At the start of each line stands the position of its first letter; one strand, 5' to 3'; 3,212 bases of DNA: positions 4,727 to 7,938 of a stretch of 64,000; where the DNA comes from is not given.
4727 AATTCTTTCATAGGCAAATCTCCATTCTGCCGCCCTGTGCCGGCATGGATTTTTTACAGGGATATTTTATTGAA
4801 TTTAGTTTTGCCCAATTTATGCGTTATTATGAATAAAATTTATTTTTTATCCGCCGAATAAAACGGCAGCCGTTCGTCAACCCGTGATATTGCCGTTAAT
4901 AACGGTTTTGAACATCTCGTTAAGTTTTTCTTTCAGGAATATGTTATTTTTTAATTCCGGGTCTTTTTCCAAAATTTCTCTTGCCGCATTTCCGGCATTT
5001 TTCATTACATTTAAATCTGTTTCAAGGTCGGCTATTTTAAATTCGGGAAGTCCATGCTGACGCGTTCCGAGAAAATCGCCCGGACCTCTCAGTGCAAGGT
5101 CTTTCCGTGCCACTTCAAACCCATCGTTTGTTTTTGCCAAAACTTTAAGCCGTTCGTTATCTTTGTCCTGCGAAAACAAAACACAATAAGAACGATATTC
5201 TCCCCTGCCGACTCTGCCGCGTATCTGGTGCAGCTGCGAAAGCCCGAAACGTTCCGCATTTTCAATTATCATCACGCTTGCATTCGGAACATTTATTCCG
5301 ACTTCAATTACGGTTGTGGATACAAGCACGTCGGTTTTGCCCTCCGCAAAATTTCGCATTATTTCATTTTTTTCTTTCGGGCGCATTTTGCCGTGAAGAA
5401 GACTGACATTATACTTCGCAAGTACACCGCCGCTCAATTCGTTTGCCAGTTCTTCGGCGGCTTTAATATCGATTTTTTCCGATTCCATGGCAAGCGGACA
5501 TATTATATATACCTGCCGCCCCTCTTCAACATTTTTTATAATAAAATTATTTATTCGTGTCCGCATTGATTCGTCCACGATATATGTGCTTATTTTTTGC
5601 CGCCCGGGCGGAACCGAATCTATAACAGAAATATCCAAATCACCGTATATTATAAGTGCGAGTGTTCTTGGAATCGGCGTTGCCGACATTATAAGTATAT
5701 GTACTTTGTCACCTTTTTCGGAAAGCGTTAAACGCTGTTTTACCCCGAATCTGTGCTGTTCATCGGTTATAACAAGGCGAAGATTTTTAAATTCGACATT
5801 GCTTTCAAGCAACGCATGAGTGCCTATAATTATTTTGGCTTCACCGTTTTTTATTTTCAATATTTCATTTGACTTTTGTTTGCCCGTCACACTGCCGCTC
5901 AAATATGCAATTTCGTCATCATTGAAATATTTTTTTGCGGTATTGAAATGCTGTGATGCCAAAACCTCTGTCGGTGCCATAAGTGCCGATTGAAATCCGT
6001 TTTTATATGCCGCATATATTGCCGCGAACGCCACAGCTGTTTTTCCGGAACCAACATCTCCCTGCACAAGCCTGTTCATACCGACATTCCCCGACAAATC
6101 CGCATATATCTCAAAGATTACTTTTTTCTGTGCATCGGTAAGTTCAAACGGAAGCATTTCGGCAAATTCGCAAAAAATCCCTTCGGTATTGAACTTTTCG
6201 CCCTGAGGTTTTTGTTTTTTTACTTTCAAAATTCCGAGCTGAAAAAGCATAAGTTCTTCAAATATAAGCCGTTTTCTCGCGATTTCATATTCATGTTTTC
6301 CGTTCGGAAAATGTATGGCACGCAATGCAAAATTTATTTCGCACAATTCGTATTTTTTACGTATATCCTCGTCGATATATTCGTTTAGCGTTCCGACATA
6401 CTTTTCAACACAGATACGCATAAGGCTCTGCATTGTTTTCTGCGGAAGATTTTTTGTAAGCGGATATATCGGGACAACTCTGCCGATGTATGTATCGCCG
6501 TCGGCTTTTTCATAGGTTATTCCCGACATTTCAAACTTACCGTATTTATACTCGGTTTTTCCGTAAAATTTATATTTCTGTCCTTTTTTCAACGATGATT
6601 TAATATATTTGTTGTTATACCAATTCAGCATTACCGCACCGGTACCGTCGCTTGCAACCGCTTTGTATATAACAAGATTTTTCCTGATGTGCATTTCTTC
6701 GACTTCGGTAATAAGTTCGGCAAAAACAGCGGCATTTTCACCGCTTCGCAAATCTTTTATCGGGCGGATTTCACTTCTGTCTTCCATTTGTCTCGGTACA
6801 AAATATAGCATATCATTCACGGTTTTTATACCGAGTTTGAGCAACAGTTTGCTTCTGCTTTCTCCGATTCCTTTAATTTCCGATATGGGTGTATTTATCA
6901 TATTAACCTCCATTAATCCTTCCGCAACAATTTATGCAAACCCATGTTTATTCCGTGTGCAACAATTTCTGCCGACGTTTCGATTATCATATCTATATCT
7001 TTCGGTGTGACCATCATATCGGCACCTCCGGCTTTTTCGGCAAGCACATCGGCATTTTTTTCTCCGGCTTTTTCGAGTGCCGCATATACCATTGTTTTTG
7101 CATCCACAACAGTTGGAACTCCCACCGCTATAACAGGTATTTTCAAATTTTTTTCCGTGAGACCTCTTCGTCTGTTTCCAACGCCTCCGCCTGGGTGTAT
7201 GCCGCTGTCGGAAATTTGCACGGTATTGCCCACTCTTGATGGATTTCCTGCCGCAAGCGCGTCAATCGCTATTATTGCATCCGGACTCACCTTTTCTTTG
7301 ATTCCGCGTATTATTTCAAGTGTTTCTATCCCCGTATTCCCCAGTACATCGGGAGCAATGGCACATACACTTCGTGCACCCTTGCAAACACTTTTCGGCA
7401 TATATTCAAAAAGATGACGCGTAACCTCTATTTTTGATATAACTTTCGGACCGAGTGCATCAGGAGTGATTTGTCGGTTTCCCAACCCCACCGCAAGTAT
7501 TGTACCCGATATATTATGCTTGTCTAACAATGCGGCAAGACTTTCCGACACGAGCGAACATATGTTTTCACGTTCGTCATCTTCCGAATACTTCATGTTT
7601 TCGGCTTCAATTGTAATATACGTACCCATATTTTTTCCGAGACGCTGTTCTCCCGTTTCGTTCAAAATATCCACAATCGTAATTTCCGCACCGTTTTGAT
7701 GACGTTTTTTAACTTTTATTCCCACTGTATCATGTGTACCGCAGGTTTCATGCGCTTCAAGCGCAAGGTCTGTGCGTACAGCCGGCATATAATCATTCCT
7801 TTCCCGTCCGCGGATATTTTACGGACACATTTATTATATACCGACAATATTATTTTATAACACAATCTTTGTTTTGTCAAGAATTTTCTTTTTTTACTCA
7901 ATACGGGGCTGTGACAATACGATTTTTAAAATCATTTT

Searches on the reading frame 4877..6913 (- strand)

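Call 38: search_protein_families(library=pfam, proteins=[window:4877-6913:-], max_evalue=0.001)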
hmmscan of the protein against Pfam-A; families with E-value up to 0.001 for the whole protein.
window:4877-6913:- (678 aa): 6 families
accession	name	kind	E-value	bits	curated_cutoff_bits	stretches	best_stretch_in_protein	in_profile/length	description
PF17191.10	RecG_wedge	-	1.1e-35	123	23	1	10-166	2-156/162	RecG wedge domain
PF00270.35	DEAD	-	6.9e-27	94.7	26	1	259-418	1-164/167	DEAD/DEAH box helicase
PF00271.37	Helicase_C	-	2.7e-26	92.4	23.5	1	458-570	10-108/110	Helicase conserved C-terminal domain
PF19833.4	RecG_dom3_C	-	7.6e-17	61.6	26.8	1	595-673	1-82/87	ATP-dependent DNA helicase RecG, domain 3, C-terminal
PF04851.21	ResIII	-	2.4e-13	50.8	22.5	1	256-413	2-162/164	Type III restriction enzyme, res subunit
PF22590.2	Cas3-like_C_2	-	3.9e-05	24.3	27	1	483-571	12-104/106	CRISPR-associated nuclease/helicase Cas3, C-terminal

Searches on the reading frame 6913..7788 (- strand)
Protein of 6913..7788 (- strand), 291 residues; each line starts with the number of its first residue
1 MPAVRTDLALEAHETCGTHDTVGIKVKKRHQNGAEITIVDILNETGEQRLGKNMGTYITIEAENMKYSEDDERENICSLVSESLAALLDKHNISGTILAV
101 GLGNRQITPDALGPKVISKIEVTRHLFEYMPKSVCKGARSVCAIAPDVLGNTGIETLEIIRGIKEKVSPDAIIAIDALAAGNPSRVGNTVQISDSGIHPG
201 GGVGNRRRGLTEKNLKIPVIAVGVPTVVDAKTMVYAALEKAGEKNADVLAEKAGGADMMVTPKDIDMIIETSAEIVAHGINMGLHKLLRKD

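Call 38: search_protein_families(library=pfam, proteins=[window:6913-7788:-], max_evalue=0.001)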
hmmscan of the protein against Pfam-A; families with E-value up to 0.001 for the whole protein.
window:6913-7788:- (291 aa): 2 families
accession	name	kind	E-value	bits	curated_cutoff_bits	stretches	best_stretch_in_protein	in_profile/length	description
PF03418.19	Peptidase_A25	-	3.3e-80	270.1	27.8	2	16-236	16-237/353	Germination protease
PF06866.16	DUF1256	-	8.3e-05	22.5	27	0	158-206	76-122/164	Protein of unknown function (DUF1256)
